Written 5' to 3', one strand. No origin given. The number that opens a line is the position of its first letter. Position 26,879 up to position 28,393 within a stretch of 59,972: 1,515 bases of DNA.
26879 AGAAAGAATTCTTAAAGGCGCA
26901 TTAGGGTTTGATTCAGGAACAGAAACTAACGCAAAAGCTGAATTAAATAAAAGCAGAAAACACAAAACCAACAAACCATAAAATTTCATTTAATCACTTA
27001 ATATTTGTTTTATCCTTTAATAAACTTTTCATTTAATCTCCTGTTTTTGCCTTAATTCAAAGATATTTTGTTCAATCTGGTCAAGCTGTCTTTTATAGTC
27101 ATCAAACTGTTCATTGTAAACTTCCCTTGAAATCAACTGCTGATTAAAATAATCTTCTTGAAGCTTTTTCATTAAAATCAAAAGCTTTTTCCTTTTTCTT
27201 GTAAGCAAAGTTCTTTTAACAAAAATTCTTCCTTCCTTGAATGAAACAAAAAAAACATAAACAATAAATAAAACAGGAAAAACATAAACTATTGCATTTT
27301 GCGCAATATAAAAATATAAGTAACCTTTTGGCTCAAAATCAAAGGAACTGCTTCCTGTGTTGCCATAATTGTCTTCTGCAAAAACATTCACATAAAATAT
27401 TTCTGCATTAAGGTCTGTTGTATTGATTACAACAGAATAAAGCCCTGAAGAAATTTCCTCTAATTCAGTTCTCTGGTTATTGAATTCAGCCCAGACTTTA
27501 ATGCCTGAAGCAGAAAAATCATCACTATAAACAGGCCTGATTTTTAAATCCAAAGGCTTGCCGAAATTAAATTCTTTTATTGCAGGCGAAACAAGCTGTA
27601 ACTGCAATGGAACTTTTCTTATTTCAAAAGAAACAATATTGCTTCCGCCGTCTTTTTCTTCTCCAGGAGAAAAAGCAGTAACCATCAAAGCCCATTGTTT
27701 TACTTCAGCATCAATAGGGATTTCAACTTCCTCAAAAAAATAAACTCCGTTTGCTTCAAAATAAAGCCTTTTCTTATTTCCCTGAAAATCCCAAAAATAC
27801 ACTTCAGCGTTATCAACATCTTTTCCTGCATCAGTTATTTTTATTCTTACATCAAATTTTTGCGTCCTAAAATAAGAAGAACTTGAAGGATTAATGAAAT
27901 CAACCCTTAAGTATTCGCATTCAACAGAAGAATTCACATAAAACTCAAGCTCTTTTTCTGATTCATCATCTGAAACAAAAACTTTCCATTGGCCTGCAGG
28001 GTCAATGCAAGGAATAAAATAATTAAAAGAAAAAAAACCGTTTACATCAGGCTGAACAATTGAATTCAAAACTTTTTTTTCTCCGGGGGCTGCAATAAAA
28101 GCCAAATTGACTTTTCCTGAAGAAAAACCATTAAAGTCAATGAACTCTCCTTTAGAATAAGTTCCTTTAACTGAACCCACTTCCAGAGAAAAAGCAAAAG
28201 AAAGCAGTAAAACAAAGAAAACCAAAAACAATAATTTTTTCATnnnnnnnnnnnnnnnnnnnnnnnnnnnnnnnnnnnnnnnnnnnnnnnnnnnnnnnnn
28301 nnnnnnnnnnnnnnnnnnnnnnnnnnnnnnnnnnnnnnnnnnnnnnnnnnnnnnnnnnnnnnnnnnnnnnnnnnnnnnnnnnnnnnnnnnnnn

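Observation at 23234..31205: Four-gene operon: KaiC-like ATPase followed by three secreted, membrane-anchored beta-sandwich proteins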

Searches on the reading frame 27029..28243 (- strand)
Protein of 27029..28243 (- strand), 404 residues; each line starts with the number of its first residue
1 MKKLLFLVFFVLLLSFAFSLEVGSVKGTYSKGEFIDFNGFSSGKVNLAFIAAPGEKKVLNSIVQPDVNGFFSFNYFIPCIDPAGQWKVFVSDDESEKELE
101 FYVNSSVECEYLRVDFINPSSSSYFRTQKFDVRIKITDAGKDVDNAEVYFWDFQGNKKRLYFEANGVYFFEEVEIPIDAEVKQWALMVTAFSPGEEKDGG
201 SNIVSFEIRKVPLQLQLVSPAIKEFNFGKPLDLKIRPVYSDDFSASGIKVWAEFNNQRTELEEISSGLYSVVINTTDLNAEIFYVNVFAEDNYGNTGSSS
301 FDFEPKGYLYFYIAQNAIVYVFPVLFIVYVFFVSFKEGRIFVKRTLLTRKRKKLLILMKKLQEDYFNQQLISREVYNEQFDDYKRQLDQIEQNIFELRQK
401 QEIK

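Call 3: search_protein_families(library=pfam, proteins=[window:27029-28243:-], max_evalue=0.1)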
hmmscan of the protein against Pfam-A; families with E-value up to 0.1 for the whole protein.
window:27029-28243:- (404 aa): 1 family
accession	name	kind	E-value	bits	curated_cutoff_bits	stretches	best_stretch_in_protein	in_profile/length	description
PF01835.25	MG2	-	0.019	15.8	32.8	0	50-98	40-91/96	MG2 domain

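Call 4: search_protein_families(library=ncbifam, proteins=[window:27029-28243:-], max_evalue=0.1)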
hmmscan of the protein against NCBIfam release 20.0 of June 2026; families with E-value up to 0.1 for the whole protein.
window:27029-28243:- (404 aa): 1 family
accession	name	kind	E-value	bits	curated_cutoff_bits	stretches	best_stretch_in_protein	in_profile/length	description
NF058578.1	CPR_pilus_PamR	equivalog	0.018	13.9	300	1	265-349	212-293/297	pilus system RbmA-like protein PamR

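Call 29: find_homologous_proteins(query=window:27029-28243:-)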
Query window:27029-28243:- (404 aa): 13 proteins with E <= 0.001 among 4453 candidates.
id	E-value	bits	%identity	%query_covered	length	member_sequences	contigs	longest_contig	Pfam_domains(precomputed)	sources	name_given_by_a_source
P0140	3.9e-263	890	100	100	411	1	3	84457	-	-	-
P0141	6.8e-234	794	90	95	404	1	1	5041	-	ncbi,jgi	jgi:hypothetical protein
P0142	8.4e-177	606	66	94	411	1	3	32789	-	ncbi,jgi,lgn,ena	-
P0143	1.8e-169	582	63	100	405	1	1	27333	-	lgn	-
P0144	6.0e-168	577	63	100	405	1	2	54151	-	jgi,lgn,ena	-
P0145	8.1e-167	573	64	94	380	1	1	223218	-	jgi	jgi:hypothetical protein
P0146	4.1e-162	558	60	100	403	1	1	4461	-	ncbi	-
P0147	1.2e-161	556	62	96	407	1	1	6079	-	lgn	-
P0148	2.3e-160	552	61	94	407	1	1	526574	-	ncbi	-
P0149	2.6e-160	552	63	94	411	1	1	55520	-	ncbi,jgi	-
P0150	3.1e-158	545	63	94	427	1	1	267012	-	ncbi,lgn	-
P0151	3.0e-156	539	60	97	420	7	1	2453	-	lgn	-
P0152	1.2e-88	316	57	56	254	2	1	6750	-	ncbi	ncbi:MAG: hypothetical protein ABH986_00005, partial [archaeon]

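Call 37: predict_structure(alignment_id=A2)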
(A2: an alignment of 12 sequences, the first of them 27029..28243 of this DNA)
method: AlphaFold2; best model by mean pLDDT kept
length: 404 residues; sequences in the alignment: 12
mean_pLDDT: 78.9   pTM: 0.43
mean pLDDT of the five models: 78.9, 78.8, 77.4, 69.0, 67.8
residues with pLDDT >= 90: 60; 70-90: 264; 50-70: 69; < 50: 11
segments of 3 or more residues with pLDDT < 50: 14-16, 195-197
pLDDT, mean of each block of 10 residues (from residue 1): 60 56 77 80 85 73 82 77 85 85 67 64 62 81 83 84 89 77 78 58 74 89 83 91 85 91 91 80 89 87 74 64 79 77 85 89 76 82 91 86 62
secondary structure, 60 per line:
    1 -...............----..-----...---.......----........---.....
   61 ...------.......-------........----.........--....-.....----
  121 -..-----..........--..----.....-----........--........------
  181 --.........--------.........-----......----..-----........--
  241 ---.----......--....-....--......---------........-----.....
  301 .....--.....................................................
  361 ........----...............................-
elements in order: H2-16 E28-30 E34-40 E45-52 E56-63 E70-76 E84-91 E96-104 H107-110 E112-116 E129-138 E147-151 E157-164 E167-174 E183-191 E200-208 E214-219 E231-238 E249-254 E257-260 E262-265 E268-273 E283-290 E296-305 H308-368 H373-403

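Call 42: fold_search(model_id=the predicted structure, library=pdb)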
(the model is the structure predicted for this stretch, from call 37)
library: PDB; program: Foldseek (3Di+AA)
matches with E <= 10: 1820; with E <= 0.001: 951
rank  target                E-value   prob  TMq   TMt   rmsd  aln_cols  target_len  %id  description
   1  9qk2_F                5.9e-15  1.00  0.24  0.16  16.3       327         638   17  Structure of the Complement classical and lectin pathway C3 convertase in complex with substrate C3 (released 2025-12-24)
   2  7ad7_B                9.1e-15  1.00  0.23  0.16  15.4       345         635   16  Crystal structure of human complement C5 in complex with the K8 bovine knob domain peptide. (released 2021-03-10)
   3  6rqj_B                2.0e-14  1.00  0.23  0.16  15.0       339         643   16  Structure of human complement C5 complexed with tick inhibitors OmCI, RaCI1 and CirpT1 (released 2020-01-08)
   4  7zgj_A                2.4e-14  1.00  0.24  0.16  15.7       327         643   18  Trypanosoma brucei gambiense ISG65 in complex with human complement component C3 (released 2023-04-05)
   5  9u61_C                3.5e-14  1.00  0.22  0.15  16.5       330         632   16  CP/MBL pathways C3 convertase C4b2a and C3 complex (released 2026-01-14)
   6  8coe_C                7.3e-14  1.00  0.24  0.16  15.1       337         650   15  complement C5 in complex with the LCP0195 nanobody (released 2024-01-03)
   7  2qki_A                7.7e-14  1.00  0.23  0.16  15.5       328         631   18  Human C3c in complex with the inhibitor compstatin (released 2007-08-14)
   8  8cml_E                8.2e-14  1.00  0.24  0.17  14.9       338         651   16  Cryo-EM structure of complement C5 in complex with nanobodies UNbC5-1 and UNbC5-2 (released 2023-09-27)
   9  8uin_G                8.6e-14  1.00  0.24  0.16  15.9       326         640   17  Structure of the C3bBb-albicin complex (released 2024-05-08)
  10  8ayh_C                1.1e-13  1.00  0.24  0.17  15.2       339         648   16  Structure of Complement C5 in Complex with small molecule inhibitor and CVF (released 2022-12-21)
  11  5i5k_B                1.7e-13  1.00  0.24  0.08  15.1       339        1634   16  Structure of complement C5 in complex with eculizumab (released 2016-03-16)
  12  5hcc_B                2.4e-13  1.00  0.24  0.17  14.9       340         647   17  Ternary complex of human Complement C5 with Ornithodoros moubata OmCI and Dermacentor andersoni RaCI3. (released 2016-03-30)
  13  3l5n_A                3.5e-13  1.00  0.24  0.16  15.8       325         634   18  Staphylococcal Complement Inhibitor (SCIN) in complex with Human Complement Component C3b (released 2010-08-04)
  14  8cem_E                3.5e-13  1.00  0.23  0.16  15.7       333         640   17  Structure of bovine native C3, re-refinement (released 2023-04-05)
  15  8b0g_A                3.5e-13  1.00  0.24  0.10  16.2       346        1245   15  2C9, C5b9-CD59 structure (released 2023-02-22)
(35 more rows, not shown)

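Call 64: search_protein_families(library=padloc, proteins=[window:27029-28243:-], max_evalue=0.01)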
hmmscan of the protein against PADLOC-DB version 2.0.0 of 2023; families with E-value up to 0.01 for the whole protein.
window:27029-28243:- (404 aa): 0 families

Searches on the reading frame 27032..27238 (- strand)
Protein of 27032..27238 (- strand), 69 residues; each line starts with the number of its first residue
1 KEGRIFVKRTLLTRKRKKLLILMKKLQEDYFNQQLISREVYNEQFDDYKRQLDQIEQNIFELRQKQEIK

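Call 27: search_protein_families(library=pfam, proteins=[window:27032-27238:-], max_evalue=10)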
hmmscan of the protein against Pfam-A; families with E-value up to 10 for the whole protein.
seq(69 aa): 1 family
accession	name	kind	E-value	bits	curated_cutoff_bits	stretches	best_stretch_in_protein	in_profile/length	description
PF00486.34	Trans_reg_C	-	0.0086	16.6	26.2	1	10-65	4-56/77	Transcriptional regulatory protein, C terminal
